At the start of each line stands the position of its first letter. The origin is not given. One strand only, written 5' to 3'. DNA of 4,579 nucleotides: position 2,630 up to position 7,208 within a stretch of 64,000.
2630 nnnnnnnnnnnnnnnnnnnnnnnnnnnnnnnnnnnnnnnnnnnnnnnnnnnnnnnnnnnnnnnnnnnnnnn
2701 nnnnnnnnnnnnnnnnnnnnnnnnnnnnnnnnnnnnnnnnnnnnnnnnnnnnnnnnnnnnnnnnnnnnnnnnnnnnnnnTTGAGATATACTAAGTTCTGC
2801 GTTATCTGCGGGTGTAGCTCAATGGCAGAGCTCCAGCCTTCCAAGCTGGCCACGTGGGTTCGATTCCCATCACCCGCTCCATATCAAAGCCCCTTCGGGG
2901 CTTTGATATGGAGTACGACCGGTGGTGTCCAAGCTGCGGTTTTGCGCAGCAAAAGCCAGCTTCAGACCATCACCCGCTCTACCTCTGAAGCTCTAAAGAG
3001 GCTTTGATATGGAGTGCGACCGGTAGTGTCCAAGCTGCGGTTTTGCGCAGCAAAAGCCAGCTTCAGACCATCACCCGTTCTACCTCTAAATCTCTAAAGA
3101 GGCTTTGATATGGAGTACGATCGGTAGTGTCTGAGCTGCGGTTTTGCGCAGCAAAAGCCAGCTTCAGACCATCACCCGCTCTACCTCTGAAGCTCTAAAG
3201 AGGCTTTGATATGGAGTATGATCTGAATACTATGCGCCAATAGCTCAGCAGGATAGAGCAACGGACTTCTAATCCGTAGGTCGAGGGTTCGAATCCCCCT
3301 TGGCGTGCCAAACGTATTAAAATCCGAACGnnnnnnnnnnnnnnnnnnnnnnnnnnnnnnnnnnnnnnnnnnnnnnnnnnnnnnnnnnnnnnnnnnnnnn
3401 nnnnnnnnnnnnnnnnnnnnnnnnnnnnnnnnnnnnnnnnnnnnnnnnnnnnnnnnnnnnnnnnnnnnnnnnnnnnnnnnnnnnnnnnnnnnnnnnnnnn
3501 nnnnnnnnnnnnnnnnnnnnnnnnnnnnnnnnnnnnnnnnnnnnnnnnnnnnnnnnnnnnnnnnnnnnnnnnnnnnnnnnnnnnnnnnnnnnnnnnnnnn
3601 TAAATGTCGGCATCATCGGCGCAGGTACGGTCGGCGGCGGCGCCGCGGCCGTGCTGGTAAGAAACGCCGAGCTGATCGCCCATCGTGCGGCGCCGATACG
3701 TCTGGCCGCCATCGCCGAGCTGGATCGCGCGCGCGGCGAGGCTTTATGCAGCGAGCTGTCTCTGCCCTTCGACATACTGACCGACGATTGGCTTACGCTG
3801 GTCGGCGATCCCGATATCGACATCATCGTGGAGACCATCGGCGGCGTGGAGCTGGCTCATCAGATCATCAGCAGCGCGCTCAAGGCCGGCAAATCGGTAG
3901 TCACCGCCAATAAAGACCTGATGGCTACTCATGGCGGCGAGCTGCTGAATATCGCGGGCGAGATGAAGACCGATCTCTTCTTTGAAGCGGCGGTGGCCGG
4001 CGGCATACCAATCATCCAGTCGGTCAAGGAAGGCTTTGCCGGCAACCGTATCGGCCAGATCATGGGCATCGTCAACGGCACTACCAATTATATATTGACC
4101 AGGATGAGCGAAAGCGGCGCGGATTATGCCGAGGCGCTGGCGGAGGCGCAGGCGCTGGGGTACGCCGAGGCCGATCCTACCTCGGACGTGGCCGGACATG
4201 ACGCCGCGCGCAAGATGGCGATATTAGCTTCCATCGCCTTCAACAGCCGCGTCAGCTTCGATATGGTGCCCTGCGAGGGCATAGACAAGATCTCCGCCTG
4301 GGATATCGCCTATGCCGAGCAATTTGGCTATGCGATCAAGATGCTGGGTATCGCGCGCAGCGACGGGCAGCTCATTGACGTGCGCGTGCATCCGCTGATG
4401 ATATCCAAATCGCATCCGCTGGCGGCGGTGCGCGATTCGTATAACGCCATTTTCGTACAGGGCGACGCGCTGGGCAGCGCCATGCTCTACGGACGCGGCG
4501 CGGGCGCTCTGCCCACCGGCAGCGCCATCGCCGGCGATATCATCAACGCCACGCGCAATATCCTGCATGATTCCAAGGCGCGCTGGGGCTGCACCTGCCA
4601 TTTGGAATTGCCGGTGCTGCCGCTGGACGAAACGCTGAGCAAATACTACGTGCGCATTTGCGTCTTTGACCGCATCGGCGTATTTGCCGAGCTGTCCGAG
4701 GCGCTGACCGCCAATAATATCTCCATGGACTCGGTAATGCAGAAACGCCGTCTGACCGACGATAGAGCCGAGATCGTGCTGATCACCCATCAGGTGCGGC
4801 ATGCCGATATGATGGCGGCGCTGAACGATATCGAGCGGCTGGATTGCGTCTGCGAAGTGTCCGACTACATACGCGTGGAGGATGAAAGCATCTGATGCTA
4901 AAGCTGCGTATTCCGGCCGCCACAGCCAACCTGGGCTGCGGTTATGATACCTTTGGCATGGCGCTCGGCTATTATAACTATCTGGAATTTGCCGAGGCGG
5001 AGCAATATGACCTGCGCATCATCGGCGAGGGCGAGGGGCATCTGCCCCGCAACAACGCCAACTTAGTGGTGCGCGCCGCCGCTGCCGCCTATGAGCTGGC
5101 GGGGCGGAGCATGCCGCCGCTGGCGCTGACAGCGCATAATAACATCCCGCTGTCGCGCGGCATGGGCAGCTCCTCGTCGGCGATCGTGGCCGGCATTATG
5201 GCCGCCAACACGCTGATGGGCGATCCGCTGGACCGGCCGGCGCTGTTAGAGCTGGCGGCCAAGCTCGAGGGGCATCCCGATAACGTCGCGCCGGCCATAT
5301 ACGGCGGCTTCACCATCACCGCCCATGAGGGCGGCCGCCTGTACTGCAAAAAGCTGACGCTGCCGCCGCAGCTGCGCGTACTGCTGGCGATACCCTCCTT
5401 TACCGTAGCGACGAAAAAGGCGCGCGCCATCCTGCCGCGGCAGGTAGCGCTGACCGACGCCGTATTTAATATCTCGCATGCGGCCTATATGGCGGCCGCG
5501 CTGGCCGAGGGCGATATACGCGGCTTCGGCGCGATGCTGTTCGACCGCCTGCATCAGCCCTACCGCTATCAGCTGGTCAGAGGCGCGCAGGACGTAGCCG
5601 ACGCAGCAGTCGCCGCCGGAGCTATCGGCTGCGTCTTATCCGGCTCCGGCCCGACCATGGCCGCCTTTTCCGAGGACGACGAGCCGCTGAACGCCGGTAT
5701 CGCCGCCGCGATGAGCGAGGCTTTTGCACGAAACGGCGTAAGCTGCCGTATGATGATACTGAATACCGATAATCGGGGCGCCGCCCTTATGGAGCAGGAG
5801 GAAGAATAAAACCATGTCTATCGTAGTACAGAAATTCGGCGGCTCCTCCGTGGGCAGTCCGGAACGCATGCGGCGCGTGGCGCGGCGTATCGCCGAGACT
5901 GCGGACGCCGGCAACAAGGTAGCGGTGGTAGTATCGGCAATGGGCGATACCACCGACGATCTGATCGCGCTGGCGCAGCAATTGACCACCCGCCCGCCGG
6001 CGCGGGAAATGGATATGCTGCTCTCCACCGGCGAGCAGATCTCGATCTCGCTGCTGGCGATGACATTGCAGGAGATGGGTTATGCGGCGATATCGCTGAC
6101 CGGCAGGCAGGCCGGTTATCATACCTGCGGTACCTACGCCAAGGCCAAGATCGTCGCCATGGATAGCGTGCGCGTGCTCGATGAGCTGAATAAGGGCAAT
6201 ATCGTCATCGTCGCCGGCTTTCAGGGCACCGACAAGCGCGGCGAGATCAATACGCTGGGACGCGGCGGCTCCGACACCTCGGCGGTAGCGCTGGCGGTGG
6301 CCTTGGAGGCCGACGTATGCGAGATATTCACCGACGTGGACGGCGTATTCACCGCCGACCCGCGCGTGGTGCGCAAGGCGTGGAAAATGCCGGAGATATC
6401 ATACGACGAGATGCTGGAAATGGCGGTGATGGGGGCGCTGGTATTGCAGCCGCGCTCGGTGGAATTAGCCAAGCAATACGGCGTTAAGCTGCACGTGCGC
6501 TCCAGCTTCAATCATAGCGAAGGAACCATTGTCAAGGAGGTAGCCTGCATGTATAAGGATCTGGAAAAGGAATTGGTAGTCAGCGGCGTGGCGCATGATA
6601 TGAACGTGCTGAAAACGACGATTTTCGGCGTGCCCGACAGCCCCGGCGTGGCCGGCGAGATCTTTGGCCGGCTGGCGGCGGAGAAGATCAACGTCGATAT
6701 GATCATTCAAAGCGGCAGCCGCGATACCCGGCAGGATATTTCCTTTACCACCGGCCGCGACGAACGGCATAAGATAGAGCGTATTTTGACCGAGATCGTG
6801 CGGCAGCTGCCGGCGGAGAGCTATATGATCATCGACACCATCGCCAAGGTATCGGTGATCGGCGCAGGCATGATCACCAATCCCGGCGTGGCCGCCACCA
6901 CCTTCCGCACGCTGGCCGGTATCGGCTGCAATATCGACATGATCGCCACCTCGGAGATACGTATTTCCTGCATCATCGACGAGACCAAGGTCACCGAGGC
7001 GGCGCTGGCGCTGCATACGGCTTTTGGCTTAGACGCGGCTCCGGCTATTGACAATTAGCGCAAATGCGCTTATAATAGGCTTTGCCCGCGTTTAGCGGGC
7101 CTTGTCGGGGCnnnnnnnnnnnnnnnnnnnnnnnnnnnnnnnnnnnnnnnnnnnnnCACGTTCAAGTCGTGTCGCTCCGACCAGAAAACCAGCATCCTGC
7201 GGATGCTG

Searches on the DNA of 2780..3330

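Call 41: search_rna_families(source=window, start=2780, end=3330, threshold=evalue, max_evalue=10)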
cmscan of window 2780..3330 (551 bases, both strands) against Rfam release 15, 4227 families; matches with E-value up to 10: 9.
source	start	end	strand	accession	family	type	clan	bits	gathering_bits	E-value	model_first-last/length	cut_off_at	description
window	2808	2878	+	RF00005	tRNA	Gene; tRNA;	CL00001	69.7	29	3.3e-15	1-71/71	no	tRNA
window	3234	3307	+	RF00005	tRNA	Gene; tRNA;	CL00001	68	29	9.8e-15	1-71/71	no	tRNA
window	3234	3308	-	RF04354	Plastid-ycf2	Cis-reg;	-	34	65.7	2.5e-05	1-75/75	no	Plastid-ycf2 5UTR RNA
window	3269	3300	-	RF04351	Plastid-psbl-rps4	Cis-reg;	-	29.5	68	0.00035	8-53/53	no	Plastid-psbl-rps4 3UTR RNA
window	2808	2879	-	RF04354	Plastid-ycf2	Cis-reg;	-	19.1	65.7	0.29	1-75/75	no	Plastid-ycf2 5UTR RNA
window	2870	2922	-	RF03498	mir-3145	Gene; miRNA;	-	15.4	98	5.8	1-84/84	no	mir-3145 microRNA precursor family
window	2877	2915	+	RF00047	mir-2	Gene; miRNA;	-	15.1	45.5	5.6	1-72/72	no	mir-2 microRNA precursor family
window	2808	2877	+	RF01684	mascRNA-menRNA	Gene;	-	14.5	42.5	5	1-56/56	no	MALAT1-associated small cytoplasmic RNA/MEN beta RNA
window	2852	2918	+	RF04321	tmRNA_permuted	Gene;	-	12.2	47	3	34-105/213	no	permuted transfer-messenger RNA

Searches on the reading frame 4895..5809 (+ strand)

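Call 65: search_protein_families(library=pfam, proteins=[window:4895-5809:+], max_evalue=0.00001)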
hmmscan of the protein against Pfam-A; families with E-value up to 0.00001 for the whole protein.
window:4895-5809:+ (304 aa): 2 families
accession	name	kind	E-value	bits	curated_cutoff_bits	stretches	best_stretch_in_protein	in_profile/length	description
PF00288.32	GHMP_kinases_N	-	4.6e-20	72.1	22.3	1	56-138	1-87/87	GHMP kinases N terminal domain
PF08544.19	GHMP_kinases_C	-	3.3e-10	40.7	21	1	199-276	1-82/85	GHMP kinases C terminal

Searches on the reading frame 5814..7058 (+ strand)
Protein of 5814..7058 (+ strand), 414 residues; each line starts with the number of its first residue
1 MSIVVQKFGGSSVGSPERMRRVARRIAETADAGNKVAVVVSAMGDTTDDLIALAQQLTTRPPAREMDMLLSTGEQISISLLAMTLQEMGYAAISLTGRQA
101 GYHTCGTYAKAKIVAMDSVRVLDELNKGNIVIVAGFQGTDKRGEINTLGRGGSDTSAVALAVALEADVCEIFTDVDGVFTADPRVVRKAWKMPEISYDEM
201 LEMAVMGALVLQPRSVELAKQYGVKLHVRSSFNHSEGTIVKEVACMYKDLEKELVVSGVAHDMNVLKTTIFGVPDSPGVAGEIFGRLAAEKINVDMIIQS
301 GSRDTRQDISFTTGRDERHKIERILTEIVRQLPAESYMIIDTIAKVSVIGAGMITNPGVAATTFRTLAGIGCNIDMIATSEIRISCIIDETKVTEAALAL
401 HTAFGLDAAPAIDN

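Call 65: search_protein_families(library=pfam, proteins=[window:5814-7058:+], max_evalue=0.00001)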
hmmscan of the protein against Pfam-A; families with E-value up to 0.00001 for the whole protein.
window:5814-7058:+ (414 aa): 4 families
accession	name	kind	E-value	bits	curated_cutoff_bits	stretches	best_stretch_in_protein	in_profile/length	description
PF00696.33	AA_kinase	-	2.7e-52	178.3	24.9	1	3-230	2-234/234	Amino acid kinase family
PF22468.2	ACT_9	-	6.8e-31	106.3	27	2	346-404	1-61/61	ACT domain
PF01842.31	ACT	-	3.9e-15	55.7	27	1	269-328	3-64/66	ACT domain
PF13840.12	ACT_7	-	1.8e-14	53.8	27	1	340-401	3-64/65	ACT domain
